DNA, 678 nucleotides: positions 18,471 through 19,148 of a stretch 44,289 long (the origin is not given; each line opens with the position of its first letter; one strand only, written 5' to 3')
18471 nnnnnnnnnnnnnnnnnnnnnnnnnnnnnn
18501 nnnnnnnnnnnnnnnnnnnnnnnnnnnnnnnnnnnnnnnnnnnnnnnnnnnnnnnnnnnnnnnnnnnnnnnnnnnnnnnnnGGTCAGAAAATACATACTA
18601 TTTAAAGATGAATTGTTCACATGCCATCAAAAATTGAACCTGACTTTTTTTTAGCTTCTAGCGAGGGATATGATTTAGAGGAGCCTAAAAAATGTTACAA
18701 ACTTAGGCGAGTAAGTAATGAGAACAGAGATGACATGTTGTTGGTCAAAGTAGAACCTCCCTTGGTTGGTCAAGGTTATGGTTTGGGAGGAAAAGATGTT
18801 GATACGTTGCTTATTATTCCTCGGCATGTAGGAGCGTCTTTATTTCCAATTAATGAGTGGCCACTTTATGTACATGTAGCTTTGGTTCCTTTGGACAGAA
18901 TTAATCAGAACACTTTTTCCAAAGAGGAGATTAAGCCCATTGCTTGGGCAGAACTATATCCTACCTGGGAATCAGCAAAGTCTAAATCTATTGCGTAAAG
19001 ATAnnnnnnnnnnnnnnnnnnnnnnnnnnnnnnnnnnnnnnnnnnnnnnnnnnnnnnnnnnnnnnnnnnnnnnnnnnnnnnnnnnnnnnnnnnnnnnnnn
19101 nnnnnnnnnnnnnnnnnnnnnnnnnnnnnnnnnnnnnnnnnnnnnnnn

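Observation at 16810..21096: Toxin-less polyimmunity array of eight AT-rich genes behind a single toxin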

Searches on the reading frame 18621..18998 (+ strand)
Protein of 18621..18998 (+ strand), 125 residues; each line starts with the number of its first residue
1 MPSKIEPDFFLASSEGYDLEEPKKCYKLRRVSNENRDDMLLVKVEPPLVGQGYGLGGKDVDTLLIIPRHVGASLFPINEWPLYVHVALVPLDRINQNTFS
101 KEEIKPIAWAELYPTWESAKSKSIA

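Call 5: search_protein_families(library=pfam, proteins=[window:18621-18998:+], max_evalue=0.1)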
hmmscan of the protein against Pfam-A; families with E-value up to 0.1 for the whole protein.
window:18621-18998:+ (125 aa): 0 families

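Call 7: search_protein_families(library=ncbifam, proteins=[window:18621-18998:+], max_evalue=0.1)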
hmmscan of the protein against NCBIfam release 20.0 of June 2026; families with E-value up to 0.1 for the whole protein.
window:18621-18998:+ (125 aa): 0 families

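Call 16: search_protein_families(library=pfam, proteins=[window:18621-18998:+], max_evalue=10)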
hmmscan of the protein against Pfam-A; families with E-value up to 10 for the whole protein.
window:18621-18998:+ (125 aa): 0 families

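Call 41: find_homologous_proteins(query=window:18621-18998:+, max_evalue=0.01)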
Query window:18621-18998:+ (125 aa): 63 proteins with E <= 0.01 among 66 candidates.
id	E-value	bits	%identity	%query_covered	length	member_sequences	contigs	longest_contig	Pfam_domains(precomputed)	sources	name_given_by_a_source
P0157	6.7e-79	280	100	100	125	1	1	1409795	-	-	-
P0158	6.7e-42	160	59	94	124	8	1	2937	-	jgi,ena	jgi:hypothetical protein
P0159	1.2e-41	159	54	97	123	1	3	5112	-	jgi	jgi:hypothetical protein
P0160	1.9e-41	159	57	95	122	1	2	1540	-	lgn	-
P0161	1.0e-40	156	58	99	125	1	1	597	-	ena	-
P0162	1.3e-40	156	56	95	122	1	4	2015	-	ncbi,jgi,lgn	jgi:hypothetical protein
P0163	2.6e-40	155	58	95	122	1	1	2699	-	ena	-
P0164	6.7e-40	154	53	95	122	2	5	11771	-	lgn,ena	-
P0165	1.8e-39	152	58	94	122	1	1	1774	-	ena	-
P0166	1.9e-39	152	55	96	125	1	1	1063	-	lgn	-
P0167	2.0e-39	152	58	94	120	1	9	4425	-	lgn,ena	-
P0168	2.1e-39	152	56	95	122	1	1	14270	-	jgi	jgi:hypothetical protein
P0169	3.1e-39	152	59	94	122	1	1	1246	-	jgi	-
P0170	3.1e-39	152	55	95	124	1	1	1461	-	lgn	-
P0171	4.0e-39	151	59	94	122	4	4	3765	-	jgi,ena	jgi:hypothetical protein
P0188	3.3e-37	145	55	95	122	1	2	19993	-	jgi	jgi:hypothetical protein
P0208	8.7e-32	128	47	94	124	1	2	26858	-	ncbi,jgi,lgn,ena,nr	ncbi:MAG TPA: hypothetical protein VFA07_08335 [Chthonomonadaceae bacterium]|nr:hypothetical protein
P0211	6.3e-31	125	53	83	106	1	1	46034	-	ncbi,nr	ncbi:MAG: hypothetical protein IT562_11225 [Alphaproteobacteria bacterium]|nr:hypothetical protein [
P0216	1.8e-28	117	48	95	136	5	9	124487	-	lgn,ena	-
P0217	4.0e-28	116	47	98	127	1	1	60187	-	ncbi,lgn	-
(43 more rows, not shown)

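Call 43: find_encoding_contigs(protein=P0216, flank=8000, max_places=2)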
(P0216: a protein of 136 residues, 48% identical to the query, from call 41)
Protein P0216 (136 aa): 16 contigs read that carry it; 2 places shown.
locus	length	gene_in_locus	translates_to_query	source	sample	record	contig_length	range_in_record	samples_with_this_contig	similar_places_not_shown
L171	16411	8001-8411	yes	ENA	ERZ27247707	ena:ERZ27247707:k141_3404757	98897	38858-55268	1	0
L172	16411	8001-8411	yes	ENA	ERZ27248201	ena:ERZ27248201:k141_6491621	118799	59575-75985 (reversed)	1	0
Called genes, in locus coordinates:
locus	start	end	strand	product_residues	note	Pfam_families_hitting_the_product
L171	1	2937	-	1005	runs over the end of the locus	PF04313:HSDR_N, PF04851:ResIII, PF18766:SWI2_SNF2, PF22679:T1R_D3-like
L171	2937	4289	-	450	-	PF01420:Methylase_S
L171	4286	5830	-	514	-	PF12161:HsdM_N, PF02384:N6_Mtase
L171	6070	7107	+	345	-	-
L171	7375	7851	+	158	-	PF05593:RHS_repeat (weak), PF25023:TEN_YD-shell, PF05593:RHS_repeat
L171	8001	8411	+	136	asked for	-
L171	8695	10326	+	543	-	PF04055:Radical_SAM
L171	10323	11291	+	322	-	-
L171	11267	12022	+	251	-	-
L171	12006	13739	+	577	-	PF01861:BpsA_C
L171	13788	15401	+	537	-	PF13632:Glyco_trans_2_3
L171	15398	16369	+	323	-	-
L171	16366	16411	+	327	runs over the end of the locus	-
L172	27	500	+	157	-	PF00575:S1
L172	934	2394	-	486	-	-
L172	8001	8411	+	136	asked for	-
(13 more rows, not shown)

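Call 44: find_encoding_contigs(protein=P0217, flank=8000, max_places=2)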
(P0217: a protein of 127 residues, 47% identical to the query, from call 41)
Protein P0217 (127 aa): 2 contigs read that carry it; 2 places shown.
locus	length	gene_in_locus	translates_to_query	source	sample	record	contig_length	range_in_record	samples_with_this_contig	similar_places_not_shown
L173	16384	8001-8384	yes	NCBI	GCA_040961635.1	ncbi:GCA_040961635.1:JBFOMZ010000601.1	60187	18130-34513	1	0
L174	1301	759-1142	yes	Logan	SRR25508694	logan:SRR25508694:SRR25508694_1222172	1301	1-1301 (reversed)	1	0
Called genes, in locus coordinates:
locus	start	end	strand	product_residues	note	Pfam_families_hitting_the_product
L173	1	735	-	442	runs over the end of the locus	PF07690:MFS_1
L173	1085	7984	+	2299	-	-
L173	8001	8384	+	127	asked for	-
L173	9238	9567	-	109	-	-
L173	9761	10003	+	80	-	-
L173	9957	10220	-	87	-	PF05168:HEPN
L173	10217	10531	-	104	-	PF01909:NTP_transf_2 (weak)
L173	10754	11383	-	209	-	-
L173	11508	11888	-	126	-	PF02656:DUF202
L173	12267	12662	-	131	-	-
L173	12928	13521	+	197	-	-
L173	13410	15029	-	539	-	PF24389:ORC-CDC6-like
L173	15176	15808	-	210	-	-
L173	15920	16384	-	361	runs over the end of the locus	-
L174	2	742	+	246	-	?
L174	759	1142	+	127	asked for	-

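Call 45: find_encoding_contigs(protein=P0208, flank=8000, max_places=2)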
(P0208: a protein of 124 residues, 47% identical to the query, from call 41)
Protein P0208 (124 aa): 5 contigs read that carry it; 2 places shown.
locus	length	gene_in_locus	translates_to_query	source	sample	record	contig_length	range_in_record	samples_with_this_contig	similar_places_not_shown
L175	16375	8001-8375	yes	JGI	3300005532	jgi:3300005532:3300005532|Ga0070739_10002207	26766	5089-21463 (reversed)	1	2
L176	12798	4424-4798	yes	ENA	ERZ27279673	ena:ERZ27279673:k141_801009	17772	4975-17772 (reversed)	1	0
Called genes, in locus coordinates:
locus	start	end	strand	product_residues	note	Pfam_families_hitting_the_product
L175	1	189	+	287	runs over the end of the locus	PF01209:Ubie_methyltran, PF05175:MTS (weak), PF13489:Methyltransf_23, PF01135:PCMT, PF13847:Methyltransf_31, PF08241:Methyltransf_11, PF08242:Methyltransf_12, PF13649:Methyltransf_25, +1 more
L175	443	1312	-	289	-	PF07483:W_rich_C (faint), PF01839:FG-GAP (faint), PF12256:TcdB_toxin_midN (faint), PF13517:FG-GAP_3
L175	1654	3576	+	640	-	PF11949:DUF3466 (faint)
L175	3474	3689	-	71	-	-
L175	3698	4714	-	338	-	-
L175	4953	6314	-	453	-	PF03051:Peptidase_C1_2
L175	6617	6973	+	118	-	-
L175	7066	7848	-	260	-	PF00583:Acetyltransf_1, PF13673:Acetyltransf_10 (weak), PF13508:Acetyltransf_7, PF08445:FR47, PF13527:Acetyltransf_9 (weak)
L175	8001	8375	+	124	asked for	-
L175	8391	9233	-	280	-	PF02749:QRPTase_N, PF01729:QRPTase_C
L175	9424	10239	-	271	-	PF01740:STAS (weak), PF13466:STAS_2 (weak), PF00582:Usp (weak)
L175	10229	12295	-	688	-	PF13520:AA_permease_2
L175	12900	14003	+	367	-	PF01702:TGT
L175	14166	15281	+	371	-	-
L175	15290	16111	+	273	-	PF07091:FmrO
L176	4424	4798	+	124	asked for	-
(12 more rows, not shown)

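Call 73: search_protein_families(library=pfam, alignment_id=A3, max_evalue=0.01)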
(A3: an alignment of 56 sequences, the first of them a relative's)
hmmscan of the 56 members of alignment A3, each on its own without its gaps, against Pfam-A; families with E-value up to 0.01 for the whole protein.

A. member 1, P0157 (125 aa): 0 families

B. families by the number of members that match (of 56 scanned): 1 family
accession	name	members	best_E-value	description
PF07411.17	DUF1508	1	0.0053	Domain of unknown function (DUF1508)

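Call 74: find_encoding_contigs(protein=P0211, flank=8000, max_places=1)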
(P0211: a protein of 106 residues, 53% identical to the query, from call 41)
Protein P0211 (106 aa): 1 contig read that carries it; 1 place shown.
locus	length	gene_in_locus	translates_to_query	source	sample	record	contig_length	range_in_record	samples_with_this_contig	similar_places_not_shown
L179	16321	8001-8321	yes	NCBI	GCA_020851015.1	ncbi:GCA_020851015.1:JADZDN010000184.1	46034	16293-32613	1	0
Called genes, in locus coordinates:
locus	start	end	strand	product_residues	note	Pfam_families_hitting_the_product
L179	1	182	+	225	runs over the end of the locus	PF01596:Methyltransf_3, PF13578:Methyltransf_24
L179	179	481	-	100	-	-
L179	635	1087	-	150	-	PF02643:DUF192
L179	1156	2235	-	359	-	PF00850:Hist_deacetyl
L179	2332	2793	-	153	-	PF05239:PRC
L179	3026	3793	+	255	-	PF13191:AAA_16 (weak), PF00005:ABC_tran, PF13304:AAA_21 (faint)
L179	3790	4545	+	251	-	PF00528:BPD_transp_1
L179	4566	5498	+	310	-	PF13379:NMT1_2 (weak), PF09084:NMT1, PF12974:Phosphonate-bd (weak)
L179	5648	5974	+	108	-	-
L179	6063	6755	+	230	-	-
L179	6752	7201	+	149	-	-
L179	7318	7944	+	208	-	-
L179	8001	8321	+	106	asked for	-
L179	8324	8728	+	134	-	-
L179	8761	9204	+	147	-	-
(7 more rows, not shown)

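Call 75: find_encoding_contigs(protein=P0188, flank=8000, max_places=1)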
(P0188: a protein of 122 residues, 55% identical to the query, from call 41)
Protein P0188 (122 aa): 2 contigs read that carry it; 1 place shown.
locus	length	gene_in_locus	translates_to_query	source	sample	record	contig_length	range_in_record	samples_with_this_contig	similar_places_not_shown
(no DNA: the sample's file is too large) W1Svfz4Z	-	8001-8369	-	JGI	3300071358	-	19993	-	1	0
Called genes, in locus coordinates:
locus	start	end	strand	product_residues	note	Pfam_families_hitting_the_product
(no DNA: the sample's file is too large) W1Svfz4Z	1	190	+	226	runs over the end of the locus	PF15579:Imm52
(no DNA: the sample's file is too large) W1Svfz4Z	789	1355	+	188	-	-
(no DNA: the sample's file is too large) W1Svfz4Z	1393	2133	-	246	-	-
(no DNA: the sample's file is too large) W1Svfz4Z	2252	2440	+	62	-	-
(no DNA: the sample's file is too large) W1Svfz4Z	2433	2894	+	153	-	-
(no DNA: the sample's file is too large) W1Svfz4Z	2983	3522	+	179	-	-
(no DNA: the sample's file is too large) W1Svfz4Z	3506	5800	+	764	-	PF05593:RHS_repeat (faint)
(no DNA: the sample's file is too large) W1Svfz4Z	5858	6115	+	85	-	-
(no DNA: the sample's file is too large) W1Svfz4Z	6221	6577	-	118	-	PF10604:Polyketide_cyc2, PF03364:Polyketide_cyc (weak), PF08327:AHSA1 (weak)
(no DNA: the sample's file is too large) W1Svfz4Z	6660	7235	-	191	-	PF03473:MOSC (weak)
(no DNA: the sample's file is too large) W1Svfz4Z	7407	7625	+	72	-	-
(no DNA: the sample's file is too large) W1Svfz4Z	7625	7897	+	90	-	-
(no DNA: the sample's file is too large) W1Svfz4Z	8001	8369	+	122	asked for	-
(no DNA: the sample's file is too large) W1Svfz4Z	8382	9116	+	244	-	PF15590:Imm27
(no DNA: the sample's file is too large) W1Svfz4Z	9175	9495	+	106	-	-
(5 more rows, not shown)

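Call 79: predict_structure(alignment_id=A3)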
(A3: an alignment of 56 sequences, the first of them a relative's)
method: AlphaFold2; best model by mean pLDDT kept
length: 125 residues; sequences in the alignment: 56
mean_pLDDT: 87.0   pTM: 0.81
mean pLDDT of the five models: 87.0, 86.4, 85.9, 84.2, 82.8
residues with pLDDT >= 90: 73; 70-90: 45; 50-70: 4; < 50: 3
segments of 3 or more residues with pLDDT < 50: 1-3
pLDDT, mean of each block of 10 residues (from residue 1): 75 87 94 93 91 77 92 80 89 89 92 93 72
secondary structure, 60 per line:
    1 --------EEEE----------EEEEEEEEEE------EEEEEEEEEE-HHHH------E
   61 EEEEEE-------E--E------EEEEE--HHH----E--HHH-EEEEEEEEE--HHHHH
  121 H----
elements in order: E9-12 E23-32 E39-48 H50-53 E60-66 E84-88 E105-113 H116-121

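Call 84: fold_search(model_id=the predicted structure, library=pdb)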
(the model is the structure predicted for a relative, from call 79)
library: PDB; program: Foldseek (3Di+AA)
matches with E <= 10: 248; with E <= 0.001: 0
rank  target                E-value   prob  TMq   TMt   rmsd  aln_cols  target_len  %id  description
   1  6xkl_B                3.3e-01  0.08  0.20  0.04  12.7       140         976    8  SARS-CoV-2 HexaPro S One RBD up (released 2020-07-15)
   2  4lv5_A                6.2e-01  0.13  0.28  0.13  12.6       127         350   15  Murine IRGa6 bound to Toxoplasma ROP5B, a pseudokinase GDI (released 2013-09-25)
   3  8z6r_A                6.2e-01  0.06  0.18  0.04  12.3       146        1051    7  Structure of XBB.1.16 S trimer with 3 down-RBDs complex with antibody CYFN1006-1. (released 2025-01-29)
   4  8om2_Q                6.5e-01  0.08  0.18  0.12  10.8        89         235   12  Small subunit of yeast mitochondrial ribosome in complex with METTL17/Rsm22. (released 2024-01-10)
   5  7tm0_A                6.9e-01  0.04  0.18  0.04  13.8       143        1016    6  SARS-CoV-2 S B.1.1.529 Omicron variant + S309 + S2L20 Global Refinement (released 2022-02-02)
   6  7kmk_B                7.3e-01  0.05  0.18  0.04  13.2       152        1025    6  cryo-EM structure of SARS-CoV-2 spike in complex with Fab 15033-7, two RBDs bound (released 2021-02-10)
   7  7v20_B                8.6e-01  0.06  0.20  0.04  12.3       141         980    8  CryoEM structure of del68-76/del679-688 prefusion-stabilized spike (released 2022-08-10)
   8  7tlz_J                8.6e-01  0.04  0.18  0.11  13.8       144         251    6  SARS-CoV-2 S NTD B.1.1.529 Omicron variant + S309 Local Refinement (released 2022-02-02)
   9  7tm0_B                8.6e-01  0.04  0.18  0.04  13.8       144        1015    6  SARS-CoV-2 S B.1.1.529 Omicron variant + S309 + S2L20 Global Refinement (released 2022-02-02)
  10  4o7j_B                8.6e-01  0.03  0.16  0.15  14.6       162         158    9  Crystal structure of CarG (released 2014-03-12)
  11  5mrc_QQ               9.1e-01  0.06  0.20  0.14  11.7       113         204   13  Structure of the yeast mitochondrial ribosome - Class A (released 2017-02-15)
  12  7bbh_A                9.6e-01  0.04  0.19  0.04  13.1       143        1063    6  Structure of Coronavirus Spike from Smuggled Guangdong Pangolin (released 2020-12-30)
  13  8jag_A                1.1e+00  0.04  0.17  0.04  12.7       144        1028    8  Cryo-EM structure of SARS-CoV-1 RBD in complex with W328-6H2 (local refinement) (released 2024-12-18)
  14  9crd_A                1.1e+00  0.04  0.18  0.04  12.6       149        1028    7  Cryo-EM structure of SARS-CoV-2 Spike Proteins on intact virions: B.1 variant 1 open RBD (released 2024-11-27)
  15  8err_A                1.1e+00  0.03  0.17  0.04  12.8       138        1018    6  SARS-CoV-2 Omicron BA.1 spike ectodomain trimer in complex with the S2X324 neutralizing antibody Fab fragment (released 2022-10-26)
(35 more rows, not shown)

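Call 86: search_protein_families(library=pfam, proteins=[L173:7205-7981:+], max_evalue=0.1)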
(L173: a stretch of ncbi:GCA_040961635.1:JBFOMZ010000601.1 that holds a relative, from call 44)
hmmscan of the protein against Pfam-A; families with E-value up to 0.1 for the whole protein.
L173:7205-7981:+ (259 aa): 1 family
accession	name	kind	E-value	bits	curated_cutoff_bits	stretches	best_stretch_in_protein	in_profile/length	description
PF14449.11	PT-TG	-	1.2e-13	51.2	23.5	1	77-138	6-66/68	Pre-toxin TG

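Call 87: search_protein_families(library=phrogs, proteins=[window:18621-18998:+], max_evalue=0.01)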
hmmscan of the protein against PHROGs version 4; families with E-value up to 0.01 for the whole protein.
window:18621-18998:+ (125 aa): 0 families

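Call 88: search_protein_families(library=padloc, proteins=[window:18621-18998:+], max_evalue=0.01)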
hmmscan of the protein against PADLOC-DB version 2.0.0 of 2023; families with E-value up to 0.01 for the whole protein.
window:18621-18998:+ (125 aa): 0 families

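Call 89: find_related_loci(query=A3, collection=genome_contigs, flank=8000)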
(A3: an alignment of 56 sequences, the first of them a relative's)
Query A3 (125 aa) in genome_contigs; peptide patterns used: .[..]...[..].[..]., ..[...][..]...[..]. (x = any residue, [..] = any of these).
39 stretches matched a pattern; 22 encode a relative of the query (tblastn E <= 1e-3); 22 distinct loci.
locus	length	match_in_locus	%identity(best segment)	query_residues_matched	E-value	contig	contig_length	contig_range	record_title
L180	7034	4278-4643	54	4-124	3e-46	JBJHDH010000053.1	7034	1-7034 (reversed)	MAG: Euryhalocaulis sp. isolate SF2967_J5348.concoct.048 NODE_10479_length_7034_cov_2.635877, whole genome shotgun seque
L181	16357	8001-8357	55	7-124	2e-43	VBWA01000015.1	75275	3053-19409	MAG: Rhodocyclaceae bacterium isolate X1_MaxBin.001 scaffold_150, whole genome shotgun sequence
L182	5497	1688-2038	55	7-122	2e-42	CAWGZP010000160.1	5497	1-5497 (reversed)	MAG: uncultured delta proteobacterium isolate MFD02138.bin.2.17 genome assembly, contig: contig_32476, whole genome shot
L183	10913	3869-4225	57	7-124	2e-42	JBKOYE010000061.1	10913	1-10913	MAG: Verrucomicrobiota bacterium isolate GB_HAYS_MAG_00069 GB_HAYS_000000383427, whole genome shotgun sequence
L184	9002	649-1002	52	6-122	5e-42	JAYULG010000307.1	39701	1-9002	MAG: Akkermansiaceae bacterium isolate GFS_9325 GFS_9325_306, whole genome shotgun sequence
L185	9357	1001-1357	56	6-124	3e-41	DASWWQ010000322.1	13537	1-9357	MAG TPA_asm: Flavobacteriales bacterium isolate SMAG_U3660 k141_143941, whole genome shotgun sequence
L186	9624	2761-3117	56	7-124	6e-41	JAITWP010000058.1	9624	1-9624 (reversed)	MAG: Azoarcus sp. isolate Xx448_bin25 k119_1224316, whole genome shotgun sequence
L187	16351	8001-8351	50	7-122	9e-40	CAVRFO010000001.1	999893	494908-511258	MAG: uncultured Gammaproteobacteria bacterium isolate MFD10113.bin.2.37 genome assembly, contig: contig_14222, whole gen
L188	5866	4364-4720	50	7-124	7e-40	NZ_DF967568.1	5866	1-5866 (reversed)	Sulfuricella sp. T08, whole genome shotgun sequence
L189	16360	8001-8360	52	6-124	2e-39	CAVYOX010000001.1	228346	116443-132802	MAG: uncultured Acidobacteriaceae bacterium isolate MFD09222.bin.1.46 genome assembly, contig: contig_116666, whole geno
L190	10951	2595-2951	56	7-124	1e-38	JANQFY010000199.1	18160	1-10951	MAG: Sedimentisphaerales bacterium isolate PL23b_bin.22 k99_440871, whole genome shotgun sequence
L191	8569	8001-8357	50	7-124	2e-38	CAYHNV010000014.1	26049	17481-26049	MAG TPA_asm: uncultured Elusimicrobia bacterium isolate ERP119705_co13_643 genome assembly, contig: NODE_2291_length_260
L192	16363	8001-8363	49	3-123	4e-37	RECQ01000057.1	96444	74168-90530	MAG: Phycisphaeraceae bacterium isolate DLM2.Bin55 NODE_123_length_96444_cov_21.0502, whole genome shotgun sequence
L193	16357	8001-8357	47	7-124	6e-37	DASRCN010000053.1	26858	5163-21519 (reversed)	MAG TPA_asm: Chthonomonadaceae bacterium isolate SMAG_U9954 k141_223665, whole genome shotgun sequence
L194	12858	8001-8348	47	7-121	4e-35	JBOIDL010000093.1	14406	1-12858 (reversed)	MAG: Gammaproteobacteria bacterium isolate SD8020_metabat2.bin.3 NODE_253_length_14406_cov_4.884096, whole genome shotgu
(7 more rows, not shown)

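Call 97: search_protein_families(library=ncbifam, proteins=[L181:7590-7979:+], max_evalue=0.01)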
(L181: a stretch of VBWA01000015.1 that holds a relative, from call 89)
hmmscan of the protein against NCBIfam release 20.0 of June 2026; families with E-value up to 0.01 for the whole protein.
L181:7590-7979:+ (130 aa): 0 families

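Call 111: search_protein_families(library=pfam, alignment_id=A5, max_evalue=0.001)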
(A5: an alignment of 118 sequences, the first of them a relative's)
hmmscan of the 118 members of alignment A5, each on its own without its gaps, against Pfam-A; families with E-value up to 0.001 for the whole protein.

A. member 1, L180:2454-2813:+ (119 aa): 0 families

B. families by the number of members that match (of 118 scanned): 21 families
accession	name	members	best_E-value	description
PF14581.11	SseB_C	3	1.2e-08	SseB protein C-terminal domain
PF13401.12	AAA_22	2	1.9e-05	AAA domain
PF00437.27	T2SSE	1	5.4e-46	Type II/IV secretion system protein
PF13610.12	DDE_Tnp_IS240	1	7e-43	DDE domain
PF00005.33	ABC_tran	1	2.9e-35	ABC transporter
PF00707.27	IF3_C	1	1.8e-32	Translation initiation factor IF-3, C-terminal domain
PF18908.5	DUF5663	1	6.8e-27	Protein of unknown function (DUF5663)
PF05198.21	IF3_N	1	1.1e-26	Translation initiation factor IF-3, N-terminal domain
PF11033.13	ComJ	1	2.2e-21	Competence protein J (ComJ)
PF16233.10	DUF4893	1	2.3e-21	Domain of unknown function (DUF4893)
PF00528.27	BPD_transp_1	1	3e-18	Binding-protein-dependent transport system inner membrane component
PF15590.11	Imm27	1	1.1e-15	Immunity protein 27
PF04606.18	Ogr_Delta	1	1.5e-14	Ogr/Delta-like zinc finger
PF05593.20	RHS_repeat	1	2.6e-11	RHS Repeat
PF15579.11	Imm52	1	5.8e-10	Immunity protein 52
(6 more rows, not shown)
